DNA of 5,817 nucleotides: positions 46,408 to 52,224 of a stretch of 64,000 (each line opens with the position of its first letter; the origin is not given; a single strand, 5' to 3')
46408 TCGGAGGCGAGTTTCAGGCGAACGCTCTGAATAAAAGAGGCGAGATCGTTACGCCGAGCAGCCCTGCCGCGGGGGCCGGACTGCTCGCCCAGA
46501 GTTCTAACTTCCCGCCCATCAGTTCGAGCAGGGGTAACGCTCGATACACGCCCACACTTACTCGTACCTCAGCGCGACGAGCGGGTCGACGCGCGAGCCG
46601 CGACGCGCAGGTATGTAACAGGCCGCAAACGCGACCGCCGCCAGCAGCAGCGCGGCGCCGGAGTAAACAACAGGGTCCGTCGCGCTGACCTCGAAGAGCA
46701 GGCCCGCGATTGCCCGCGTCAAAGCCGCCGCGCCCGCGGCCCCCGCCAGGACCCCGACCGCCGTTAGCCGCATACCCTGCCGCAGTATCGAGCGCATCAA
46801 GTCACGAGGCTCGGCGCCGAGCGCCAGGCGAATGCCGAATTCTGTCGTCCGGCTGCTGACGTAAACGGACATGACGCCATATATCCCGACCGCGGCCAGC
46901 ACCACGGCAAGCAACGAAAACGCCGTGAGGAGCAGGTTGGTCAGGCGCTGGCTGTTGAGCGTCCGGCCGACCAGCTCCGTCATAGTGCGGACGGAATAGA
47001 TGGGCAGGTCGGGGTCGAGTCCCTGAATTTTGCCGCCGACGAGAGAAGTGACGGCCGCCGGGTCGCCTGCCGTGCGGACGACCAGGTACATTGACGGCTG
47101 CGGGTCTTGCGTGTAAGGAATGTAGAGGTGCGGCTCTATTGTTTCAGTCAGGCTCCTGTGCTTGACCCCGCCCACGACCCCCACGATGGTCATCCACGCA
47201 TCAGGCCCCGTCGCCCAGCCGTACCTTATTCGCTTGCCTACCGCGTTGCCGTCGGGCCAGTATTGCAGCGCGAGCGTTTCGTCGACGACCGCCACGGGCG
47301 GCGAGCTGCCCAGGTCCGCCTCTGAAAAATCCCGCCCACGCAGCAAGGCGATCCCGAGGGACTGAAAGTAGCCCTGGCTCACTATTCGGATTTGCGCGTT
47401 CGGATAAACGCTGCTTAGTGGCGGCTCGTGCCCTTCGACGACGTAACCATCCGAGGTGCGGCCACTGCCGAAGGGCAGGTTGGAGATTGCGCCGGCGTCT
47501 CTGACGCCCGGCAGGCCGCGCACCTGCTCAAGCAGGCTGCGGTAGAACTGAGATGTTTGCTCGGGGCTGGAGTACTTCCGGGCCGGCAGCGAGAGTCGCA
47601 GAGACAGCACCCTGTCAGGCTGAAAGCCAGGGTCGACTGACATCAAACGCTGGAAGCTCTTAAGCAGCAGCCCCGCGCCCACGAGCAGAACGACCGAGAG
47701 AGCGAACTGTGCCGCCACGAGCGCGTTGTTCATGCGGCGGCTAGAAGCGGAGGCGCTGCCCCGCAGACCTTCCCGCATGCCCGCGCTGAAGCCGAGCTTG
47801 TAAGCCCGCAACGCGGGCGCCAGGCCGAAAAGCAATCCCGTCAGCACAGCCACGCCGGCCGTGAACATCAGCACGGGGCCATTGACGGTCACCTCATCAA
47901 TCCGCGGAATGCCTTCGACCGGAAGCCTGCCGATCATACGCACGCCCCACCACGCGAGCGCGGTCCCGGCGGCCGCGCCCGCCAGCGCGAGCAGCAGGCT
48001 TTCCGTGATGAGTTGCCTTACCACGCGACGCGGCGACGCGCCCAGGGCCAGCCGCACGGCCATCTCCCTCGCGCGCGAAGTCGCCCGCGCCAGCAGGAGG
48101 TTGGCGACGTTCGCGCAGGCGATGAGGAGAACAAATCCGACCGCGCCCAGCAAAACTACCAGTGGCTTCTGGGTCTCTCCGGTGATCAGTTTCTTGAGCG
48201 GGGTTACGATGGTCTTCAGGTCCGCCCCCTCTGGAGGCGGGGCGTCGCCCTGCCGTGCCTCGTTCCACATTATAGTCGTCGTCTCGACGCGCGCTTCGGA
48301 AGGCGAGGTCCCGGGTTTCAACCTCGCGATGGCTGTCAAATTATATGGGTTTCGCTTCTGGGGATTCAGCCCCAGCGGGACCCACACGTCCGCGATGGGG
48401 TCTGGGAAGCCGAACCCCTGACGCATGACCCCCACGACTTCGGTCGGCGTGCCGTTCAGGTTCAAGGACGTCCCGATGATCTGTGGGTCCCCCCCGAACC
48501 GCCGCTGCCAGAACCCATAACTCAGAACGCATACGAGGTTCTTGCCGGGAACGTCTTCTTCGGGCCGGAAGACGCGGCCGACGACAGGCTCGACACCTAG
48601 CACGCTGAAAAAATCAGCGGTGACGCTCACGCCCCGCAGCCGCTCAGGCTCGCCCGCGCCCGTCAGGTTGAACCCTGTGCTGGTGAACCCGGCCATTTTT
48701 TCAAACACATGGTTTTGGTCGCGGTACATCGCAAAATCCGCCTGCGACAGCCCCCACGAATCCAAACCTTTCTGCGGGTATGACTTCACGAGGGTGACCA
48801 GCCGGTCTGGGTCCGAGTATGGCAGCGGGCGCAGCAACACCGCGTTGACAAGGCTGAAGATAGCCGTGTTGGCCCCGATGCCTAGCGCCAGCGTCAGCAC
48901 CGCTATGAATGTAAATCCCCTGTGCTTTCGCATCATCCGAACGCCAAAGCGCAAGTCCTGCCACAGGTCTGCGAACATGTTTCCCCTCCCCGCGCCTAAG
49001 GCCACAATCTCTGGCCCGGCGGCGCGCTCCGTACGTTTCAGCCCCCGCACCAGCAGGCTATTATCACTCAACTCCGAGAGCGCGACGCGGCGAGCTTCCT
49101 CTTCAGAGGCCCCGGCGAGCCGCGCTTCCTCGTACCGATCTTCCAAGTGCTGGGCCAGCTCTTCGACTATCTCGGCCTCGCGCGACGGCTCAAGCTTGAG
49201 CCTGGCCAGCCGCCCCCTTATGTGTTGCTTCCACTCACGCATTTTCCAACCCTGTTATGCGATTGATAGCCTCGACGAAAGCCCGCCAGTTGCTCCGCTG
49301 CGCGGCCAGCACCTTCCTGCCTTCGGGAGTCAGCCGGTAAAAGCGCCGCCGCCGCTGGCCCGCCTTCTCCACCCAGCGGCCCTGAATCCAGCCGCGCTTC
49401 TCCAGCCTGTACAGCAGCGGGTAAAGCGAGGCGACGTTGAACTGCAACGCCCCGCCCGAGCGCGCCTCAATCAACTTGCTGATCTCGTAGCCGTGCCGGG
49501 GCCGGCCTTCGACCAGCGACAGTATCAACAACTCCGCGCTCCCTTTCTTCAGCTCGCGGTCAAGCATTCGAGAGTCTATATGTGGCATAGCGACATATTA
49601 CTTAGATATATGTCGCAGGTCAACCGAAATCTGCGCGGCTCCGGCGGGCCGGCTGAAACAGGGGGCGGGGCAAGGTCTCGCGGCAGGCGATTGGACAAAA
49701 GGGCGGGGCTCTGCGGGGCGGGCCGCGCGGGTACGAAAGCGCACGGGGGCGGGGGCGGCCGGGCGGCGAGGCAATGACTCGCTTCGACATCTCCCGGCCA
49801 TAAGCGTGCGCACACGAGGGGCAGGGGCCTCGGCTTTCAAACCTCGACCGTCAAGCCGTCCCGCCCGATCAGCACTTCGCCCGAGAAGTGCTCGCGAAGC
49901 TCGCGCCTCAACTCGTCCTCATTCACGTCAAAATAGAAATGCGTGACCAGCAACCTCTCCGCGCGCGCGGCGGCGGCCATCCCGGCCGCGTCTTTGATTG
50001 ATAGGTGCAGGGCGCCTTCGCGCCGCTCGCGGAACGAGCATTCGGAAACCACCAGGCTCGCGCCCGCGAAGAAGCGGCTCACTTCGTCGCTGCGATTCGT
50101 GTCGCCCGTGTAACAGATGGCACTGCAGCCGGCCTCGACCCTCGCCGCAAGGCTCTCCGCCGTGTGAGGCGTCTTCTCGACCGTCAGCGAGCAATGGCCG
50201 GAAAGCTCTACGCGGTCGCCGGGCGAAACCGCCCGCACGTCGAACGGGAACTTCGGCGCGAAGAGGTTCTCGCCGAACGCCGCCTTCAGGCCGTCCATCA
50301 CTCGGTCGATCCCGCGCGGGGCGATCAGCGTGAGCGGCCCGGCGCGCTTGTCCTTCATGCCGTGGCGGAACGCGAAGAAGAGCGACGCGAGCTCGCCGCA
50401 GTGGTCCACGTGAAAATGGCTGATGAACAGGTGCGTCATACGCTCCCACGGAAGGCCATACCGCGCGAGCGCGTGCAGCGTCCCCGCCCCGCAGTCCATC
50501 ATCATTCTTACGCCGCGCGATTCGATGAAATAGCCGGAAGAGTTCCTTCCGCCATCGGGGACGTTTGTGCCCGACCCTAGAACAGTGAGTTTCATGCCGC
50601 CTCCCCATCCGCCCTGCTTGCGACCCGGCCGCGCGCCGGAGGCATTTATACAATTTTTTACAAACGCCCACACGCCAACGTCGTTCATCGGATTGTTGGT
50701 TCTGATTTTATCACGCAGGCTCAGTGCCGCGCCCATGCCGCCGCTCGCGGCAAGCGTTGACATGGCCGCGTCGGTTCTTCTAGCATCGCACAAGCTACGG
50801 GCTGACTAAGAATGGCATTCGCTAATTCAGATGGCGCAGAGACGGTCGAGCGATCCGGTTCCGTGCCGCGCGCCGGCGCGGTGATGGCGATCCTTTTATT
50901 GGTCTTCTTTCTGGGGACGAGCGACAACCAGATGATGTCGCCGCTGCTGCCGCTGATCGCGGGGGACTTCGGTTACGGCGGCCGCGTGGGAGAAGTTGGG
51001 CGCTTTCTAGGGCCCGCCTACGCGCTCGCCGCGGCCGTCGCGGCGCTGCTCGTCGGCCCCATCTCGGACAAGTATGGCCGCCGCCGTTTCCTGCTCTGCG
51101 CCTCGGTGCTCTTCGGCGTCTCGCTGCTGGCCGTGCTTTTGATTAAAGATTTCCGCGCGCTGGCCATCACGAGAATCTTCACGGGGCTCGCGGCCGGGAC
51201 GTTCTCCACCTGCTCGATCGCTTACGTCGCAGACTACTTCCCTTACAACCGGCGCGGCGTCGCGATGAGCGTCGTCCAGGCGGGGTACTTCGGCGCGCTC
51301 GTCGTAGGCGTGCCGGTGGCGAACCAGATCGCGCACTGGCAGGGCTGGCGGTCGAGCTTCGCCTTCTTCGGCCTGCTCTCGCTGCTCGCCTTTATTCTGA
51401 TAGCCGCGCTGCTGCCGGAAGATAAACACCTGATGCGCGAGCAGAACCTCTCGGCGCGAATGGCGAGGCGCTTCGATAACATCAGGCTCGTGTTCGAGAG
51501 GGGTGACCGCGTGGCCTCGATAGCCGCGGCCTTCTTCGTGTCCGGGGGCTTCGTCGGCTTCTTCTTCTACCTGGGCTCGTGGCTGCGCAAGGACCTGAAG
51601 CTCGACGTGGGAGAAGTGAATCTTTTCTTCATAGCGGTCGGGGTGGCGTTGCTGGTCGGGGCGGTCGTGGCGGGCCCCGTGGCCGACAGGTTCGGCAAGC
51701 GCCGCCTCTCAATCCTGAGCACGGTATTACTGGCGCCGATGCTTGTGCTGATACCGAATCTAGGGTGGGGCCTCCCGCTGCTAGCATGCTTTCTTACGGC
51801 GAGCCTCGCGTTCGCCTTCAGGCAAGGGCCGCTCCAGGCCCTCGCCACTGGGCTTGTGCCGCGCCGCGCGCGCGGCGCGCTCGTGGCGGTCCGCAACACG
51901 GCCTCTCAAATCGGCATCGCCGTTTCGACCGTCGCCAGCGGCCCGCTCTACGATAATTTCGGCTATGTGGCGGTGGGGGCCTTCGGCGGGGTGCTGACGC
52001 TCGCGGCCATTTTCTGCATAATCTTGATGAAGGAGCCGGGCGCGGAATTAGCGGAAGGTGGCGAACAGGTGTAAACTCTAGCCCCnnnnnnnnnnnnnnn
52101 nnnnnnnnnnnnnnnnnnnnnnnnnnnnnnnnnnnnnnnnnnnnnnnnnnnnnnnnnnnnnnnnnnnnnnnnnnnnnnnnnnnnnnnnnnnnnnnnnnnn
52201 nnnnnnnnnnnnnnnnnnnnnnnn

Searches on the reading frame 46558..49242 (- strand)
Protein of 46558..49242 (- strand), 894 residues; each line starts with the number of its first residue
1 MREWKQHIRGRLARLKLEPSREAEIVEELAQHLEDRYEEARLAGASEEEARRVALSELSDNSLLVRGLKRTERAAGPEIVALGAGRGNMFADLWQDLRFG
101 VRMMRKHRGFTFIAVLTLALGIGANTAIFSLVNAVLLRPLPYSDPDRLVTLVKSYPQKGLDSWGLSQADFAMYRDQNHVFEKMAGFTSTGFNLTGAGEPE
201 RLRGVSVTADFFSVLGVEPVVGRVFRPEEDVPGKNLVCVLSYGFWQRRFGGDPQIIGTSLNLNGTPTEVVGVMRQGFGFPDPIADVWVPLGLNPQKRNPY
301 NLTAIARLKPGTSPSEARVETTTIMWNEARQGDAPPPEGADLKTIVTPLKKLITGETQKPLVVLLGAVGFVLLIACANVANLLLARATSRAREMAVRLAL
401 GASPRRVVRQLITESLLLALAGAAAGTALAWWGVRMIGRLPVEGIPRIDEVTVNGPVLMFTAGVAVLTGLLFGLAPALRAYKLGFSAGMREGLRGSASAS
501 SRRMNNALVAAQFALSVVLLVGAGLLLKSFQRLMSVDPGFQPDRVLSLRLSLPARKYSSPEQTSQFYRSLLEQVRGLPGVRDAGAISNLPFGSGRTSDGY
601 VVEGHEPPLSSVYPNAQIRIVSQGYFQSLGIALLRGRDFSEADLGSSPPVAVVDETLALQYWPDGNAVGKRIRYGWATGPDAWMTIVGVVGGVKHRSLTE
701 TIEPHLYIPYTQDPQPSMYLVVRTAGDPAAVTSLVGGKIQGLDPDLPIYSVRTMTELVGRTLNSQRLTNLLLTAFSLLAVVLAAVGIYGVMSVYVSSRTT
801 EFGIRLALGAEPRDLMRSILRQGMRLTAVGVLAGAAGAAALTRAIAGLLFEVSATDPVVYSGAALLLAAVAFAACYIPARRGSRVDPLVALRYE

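Call 9: search_protein_families(library=pfam, proteins=[window:46558-49242:-])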
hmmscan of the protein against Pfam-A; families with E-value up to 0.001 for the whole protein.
window:46558-49242:- (894 aa): 2 families
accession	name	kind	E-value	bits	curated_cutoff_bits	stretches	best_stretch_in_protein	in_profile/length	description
PF12704.14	MacB_PCD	-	6.1e-43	148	27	2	111-320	1-203/207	MacB-like periplasmic core domain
PF02687.27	FtsX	-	2e-29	102.5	25.5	2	774-886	2-119/120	FtsX-like permease C-terminal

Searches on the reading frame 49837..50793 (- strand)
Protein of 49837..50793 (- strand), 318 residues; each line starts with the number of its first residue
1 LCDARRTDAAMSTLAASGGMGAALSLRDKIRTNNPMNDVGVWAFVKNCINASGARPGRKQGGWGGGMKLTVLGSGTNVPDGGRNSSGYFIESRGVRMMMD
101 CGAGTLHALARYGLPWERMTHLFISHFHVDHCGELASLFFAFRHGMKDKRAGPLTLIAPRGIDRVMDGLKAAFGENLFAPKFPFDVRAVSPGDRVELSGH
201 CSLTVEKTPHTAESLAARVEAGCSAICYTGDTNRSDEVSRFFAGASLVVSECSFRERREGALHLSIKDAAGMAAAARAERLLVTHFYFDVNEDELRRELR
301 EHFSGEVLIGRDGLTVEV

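Call 57: search_protein_families(library=pfam, proteins=[window:49837-50793:-], max_evalue=0.001)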
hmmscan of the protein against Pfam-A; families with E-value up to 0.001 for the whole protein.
window:49837-50793:- (318 aa): 3 families
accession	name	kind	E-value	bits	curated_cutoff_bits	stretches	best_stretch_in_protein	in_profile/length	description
PF12706.13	Lactamase_B_2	-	2.1e-16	60.5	27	1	97-286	3-200/200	Beta-lactamase superfamily domain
PF00753.33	Lactamase_B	-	1.8e-08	35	22.7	1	81-241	2-159/196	Metallo-beta-lactamase superfamily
PF23023.1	Anti-Pycsar_Apyc1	-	4.6e-07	30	50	1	88-206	23-140/250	Anti-Pycsar protein Apyc1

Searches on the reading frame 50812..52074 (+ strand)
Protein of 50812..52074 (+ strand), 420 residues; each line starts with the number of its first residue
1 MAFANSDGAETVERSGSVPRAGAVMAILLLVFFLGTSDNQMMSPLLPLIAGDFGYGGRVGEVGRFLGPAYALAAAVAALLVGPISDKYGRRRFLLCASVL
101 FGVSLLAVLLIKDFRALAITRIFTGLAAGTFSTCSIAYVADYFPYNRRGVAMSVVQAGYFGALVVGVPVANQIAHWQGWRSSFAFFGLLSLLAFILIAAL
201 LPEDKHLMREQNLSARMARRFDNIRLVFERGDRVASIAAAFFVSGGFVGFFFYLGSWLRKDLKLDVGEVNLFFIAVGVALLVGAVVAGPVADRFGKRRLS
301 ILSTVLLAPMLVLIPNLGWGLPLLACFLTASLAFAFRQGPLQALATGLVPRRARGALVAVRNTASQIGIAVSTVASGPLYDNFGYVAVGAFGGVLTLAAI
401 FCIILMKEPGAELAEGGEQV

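Call 57: search_protein_families(library=pfam, proteins=[window:50812-52074:+], max_evalue=0.001)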
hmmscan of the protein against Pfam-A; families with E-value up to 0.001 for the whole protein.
window:50812-52074:+ (420 aa): 6 families
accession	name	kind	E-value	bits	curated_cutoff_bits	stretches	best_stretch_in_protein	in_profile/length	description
PF07690.21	MFS_1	-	1.5e-57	195.6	33.4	2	28-265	1-235/347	Major Facilitator Superfamily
PF00083.30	Sugar_tr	-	2.9e-19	69.7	22.3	2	70-206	55-196/452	Sugar (and other) transporter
PF13347.12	MFS_2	-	3.4e-12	46.1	27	1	79-385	55-386/427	MFS/sugar transport protein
PF05631.20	MFS_5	-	4.1e-07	29.7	25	1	13-169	24-174/356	Sugar-tranasporters, 12 TM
PF12832.13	MFS_1_like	-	0.00012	21.8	25.2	0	83-162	269-349/373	MFS_1 like family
PF05977.19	MFS_3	-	0.00049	19.1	27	0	256-407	34-190/524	Transmembrane secretion effector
